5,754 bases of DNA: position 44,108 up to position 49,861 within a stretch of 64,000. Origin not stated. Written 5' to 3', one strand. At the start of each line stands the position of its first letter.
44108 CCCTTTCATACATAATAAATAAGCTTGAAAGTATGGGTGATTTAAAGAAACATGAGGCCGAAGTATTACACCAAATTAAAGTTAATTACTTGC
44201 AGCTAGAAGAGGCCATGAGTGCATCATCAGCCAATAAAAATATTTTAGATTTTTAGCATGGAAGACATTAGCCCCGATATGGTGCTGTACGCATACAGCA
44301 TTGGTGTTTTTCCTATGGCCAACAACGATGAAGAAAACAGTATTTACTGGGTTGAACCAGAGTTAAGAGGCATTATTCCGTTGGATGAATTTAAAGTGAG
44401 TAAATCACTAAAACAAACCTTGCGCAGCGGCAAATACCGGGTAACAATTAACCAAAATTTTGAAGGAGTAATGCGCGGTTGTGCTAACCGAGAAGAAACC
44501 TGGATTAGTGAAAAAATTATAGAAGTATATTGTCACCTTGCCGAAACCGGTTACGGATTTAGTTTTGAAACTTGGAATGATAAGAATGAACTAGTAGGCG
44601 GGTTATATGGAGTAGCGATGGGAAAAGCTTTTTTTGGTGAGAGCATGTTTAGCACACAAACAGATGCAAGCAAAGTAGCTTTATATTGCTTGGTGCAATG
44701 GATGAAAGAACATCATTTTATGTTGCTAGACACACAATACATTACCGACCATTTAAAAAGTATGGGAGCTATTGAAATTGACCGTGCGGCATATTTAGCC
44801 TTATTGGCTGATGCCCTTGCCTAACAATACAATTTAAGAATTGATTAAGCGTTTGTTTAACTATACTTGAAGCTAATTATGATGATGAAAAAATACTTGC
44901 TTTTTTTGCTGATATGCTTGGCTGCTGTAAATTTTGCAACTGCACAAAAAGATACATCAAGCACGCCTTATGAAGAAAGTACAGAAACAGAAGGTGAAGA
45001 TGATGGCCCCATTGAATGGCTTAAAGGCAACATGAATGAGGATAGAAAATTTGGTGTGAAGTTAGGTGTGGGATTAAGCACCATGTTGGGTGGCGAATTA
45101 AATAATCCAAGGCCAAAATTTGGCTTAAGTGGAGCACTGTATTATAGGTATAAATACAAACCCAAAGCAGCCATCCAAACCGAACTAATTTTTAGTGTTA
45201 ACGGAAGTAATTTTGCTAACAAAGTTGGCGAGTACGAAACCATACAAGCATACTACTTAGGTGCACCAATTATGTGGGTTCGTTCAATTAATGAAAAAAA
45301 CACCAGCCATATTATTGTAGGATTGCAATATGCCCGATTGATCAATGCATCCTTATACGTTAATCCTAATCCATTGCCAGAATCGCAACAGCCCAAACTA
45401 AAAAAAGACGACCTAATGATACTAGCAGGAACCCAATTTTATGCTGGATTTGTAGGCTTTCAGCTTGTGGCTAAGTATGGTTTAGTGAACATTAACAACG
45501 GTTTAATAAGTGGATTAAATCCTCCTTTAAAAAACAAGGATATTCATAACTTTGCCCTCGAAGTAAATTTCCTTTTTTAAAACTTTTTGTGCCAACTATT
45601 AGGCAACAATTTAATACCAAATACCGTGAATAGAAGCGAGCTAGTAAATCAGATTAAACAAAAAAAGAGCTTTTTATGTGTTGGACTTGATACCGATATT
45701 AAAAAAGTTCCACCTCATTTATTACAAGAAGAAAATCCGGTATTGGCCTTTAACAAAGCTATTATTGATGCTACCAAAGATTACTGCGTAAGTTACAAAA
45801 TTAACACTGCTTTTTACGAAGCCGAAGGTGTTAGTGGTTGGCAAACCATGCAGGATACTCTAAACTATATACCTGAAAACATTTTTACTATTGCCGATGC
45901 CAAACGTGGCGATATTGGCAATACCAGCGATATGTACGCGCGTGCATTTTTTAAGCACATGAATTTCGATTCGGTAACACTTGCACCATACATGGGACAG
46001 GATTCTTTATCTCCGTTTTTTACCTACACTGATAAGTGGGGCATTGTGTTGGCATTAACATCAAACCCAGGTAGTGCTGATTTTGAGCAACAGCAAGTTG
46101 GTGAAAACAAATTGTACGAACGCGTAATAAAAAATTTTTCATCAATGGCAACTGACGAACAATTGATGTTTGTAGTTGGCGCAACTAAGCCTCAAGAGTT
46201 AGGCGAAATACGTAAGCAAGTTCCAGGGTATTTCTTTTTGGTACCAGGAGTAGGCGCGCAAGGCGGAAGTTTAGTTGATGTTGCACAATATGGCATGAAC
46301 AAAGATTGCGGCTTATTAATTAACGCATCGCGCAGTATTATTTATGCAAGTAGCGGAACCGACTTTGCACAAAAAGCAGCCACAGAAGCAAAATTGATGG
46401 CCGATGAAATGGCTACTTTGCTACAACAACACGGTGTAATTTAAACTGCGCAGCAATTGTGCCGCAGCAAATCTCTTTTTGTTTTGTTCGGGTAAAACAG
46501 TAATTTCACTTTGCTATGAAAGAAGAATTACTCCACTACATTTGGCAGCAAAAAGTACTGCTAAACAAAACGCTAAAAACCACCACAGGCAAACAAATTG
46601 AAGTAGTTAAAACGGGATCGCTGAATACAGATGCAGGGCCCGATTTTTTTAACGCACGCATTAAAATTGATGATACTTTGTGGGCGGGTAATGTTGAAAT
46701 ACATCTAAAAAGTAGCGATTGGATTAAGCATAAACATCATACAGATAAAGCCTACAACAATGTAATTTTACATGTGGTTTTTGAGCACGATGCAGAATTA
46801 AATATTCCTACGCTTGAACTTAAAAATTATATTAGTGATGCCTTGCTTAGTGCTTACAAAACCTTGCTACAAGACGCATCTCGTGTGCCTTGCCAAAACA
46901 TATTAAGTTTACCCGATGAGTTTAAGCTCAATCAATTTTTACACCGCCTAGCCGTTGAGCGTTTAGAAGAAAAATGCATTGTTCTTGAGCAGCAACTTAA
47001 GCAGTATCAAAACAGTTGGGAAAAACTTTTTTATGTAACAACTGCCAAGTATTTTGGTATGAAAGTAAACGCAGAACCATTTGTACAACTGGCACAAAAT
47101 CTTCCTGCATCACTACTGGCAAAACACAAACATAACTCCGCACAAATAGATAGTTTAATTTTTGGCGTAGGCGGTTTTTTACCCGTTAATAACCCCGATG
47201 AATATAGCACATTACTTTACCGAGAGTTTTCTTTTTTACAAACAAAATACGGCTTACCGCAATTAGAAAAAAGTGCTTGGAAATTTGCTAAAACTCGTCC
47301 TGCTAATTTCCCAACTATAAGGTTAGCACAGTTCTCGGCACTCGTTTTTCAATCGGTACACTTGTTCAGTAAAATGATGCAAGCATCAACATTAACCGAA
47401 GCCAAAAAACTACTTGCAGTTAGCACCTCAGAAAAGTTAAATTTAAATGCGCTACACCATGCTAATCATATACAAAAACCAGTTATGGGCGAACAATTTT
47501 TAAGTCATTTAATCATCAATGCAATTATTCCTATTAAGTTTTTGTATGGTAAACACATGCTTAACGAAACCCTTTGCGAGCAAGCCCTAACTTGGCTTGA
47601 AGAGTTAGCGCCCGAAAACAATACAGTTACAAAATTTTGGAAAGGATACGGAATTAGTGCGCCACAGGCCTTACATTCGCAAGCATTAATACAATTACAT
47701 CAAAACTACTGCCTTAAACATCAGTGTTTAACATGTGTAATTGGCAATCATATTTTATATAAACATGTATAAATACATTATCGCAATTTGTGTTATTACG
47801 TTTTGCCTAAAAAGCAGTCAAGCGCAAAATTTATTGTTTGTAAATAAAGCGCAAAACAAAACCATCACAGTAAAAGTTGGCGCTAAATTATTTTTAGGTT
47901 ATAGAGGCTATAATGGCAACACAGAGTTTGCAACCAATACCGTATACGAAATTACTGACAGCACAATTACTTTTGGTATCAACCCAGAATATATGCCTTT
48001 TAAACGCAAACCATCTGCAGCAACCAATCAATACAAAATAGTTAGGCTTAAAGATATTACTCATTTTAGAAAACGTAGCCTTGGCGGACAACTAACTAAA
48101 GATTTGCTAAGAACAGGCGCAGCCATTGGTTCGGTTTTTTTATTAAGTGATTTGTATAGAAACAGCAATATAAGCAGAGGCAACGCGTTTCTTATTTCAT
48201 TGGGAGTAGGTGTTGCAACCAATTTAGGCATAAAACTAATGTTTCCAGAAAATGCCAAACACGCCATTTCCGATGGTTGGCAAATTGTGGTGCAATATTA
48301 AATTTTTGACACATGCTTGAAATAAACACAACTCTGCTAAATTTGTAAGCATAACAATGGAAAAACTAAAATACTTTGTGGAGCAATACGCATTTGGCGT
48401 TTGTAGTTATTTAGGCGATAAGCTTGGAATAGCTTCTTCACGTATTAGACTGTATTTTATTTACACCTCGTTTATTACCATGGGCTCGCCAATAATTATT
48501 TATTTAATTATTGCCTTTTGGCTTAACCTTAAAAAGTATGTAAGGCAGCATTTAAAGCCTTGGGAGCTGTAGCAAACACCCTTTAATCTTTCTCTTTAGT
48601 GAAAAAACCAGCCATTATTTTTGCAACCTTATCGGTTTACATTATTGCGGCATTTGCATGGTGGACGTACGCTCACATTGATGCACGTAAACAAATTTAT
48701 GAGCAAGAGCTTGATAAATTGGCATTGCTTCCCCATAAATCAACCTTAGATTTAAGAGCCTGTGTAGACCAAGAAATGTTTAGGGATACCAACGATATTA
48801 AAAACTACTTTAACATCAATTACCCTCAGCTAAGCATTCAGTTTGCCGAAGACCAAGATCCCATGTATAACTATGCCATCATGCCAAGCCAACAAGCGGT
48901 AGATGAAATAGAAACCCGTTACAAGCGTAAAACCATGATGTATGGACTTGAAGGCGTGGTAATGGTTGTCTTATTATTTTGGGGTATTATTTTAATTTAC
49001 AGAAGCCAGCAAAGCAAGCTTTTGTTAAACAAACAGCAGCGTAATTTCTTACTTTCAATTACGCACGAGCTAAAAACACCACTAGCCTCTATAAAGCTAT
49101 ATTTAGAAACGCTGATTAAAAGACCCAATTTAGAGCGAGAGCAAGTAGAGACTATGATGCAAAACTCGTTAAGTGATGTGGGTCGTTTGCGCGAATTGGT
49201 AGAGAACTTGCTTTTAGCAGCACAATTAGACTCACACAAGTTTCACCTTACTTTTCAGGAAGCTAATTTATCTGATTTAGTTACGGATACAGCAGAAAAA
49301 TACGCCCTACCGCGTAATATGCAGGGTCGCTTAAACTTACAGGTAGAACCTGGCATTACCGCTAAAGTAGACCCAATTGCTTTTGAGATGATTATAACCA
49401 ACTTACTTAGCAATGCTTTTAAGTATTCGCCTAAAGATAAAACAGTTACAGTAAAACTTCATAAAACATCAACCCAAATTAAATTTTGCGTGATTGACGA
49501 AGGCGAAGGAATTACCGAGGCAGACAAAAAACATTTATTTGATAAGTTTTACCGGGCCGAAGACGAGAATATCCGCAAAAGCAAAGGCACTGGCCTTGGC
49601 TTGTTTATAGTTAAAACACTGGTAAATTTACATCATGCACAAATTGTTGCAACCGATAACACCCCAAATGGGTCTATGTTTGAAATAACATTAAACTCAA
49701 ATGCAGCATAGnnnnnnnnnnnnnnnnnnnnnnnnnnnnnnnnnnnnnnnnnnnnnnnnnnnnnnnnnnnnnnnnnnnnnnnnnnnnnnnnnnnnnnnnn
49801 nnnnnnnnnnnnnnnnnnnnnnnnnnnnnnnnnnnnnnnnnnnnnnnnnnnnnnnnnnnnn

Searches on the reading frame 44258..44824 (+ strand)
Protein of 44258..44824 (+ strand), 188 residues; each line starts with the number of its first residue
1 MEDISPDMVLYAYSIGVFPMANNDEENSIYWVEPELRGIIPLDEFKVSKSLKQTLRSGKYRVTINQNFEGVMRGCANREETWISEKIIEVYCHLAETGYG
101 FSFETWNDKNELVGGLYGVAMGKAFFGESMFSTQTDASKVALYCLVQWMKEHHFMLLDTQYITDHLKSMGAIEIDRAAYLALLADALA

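Call 49: search_protein_families(library=pfam, proteins=[window:44258-44824:+], max_evalue=0.00001)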
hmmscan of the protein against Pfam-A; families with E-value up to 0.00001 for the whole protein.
window:44258-44824:+ (188 aa): 1 family
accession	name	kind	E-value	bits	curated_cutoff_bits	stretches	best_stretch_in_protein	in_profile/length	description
PF03588.20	Leu_Phe_trans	-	1.1e-65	220.7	22.7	1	6-174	1-170/171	Leucyl/phenylalanyl-tRNA protein transferase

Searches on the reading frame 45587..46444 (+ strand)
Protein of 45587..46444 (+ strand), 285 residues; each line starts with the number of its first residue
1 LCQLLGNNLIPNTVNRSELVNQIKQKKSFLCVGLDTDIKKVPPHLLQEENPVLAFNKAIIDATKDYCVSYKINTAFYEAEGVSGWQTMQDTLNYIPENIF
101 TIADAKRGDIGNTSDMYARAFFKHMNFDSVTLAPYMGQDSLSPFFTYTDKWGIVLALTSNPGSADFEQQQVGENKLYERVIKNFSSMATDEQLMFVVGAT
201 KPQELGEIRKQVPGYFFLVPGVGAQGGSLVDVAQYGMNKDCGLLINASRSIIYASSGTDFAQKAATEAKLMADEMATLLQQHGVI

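Call 49: search_protein_families(library=pfam, proteins=[window:45587-46444:+], max_evalue=0.00001)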
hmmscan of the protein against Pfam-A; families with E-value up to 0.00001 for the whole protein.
window:45587-46444:+ (285 aa): 1 family
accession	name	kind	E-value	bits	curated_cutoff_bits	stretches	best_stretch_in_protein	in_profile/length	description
PF00215.30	OMPdecase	-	2.3e-28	100.1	27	1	30-256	3-213/221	Orotidine 5'-phosphate decarboxylase / HUMPS family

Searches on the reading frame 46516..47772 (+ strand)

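Call 49: search_protein_families(library=pfam, proteins=[window:46516-47772:+], max_evalue=0.00001)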
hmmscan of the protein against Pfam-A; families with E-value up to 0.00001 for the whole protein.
window:46516-47772:+ (418 aa): 1 family
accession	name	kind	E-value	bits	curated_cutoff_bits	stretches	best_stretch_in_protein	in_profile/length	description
PF11013.13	DUF2851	-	3.3e-126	421.7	25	1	3-369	1-374/375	Protein of unknown function (DUF2851)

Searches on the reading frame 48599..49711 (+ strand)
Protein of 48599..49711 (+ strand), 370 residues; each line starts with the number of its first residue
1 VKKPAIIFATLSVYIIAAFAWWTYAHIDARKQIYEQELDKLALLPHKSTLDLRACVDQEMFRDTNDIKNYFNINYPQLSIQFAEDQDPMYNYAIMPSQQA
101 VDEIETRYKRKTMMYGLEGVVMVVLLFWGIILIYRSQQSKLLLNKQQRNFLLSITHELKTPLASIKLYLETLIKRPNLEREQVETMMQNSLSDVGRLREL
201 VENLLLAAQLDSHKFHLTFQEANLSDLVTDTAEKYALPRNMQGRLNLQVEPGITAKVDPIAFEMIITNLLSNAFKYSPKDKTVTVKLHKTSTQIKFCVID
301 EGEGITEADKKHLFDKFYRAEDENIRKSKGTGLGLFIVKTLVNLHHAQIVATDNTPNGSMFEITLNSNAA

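Call 49: search_protein_families(library=pfam, proteins=[window:48599-49711:+], max_evalue=0.00001)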
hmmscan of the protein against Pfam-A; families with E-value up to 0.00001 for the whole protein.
window:48599-49711:+ (370 aa): 3 families
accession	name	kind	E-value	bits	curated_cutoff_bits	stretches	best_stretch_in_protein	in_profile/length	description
PF02518.31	HATPase_c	-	1.7e-24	86.8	26.4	1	258-366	2-108/111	Histidine kinase-, DNA gyrase B-, and HSP90-like ATPase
PF00512.31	HisKA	-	8.5e-12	45.4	26.9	1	146-212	1-65/66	His Kinase A (phospho-acceptor) domain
PF13581.12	HATPase_c_2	-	7.5e-07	29.6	27.4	1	265-345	35-112/127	Histidine kinase-like ATPase domain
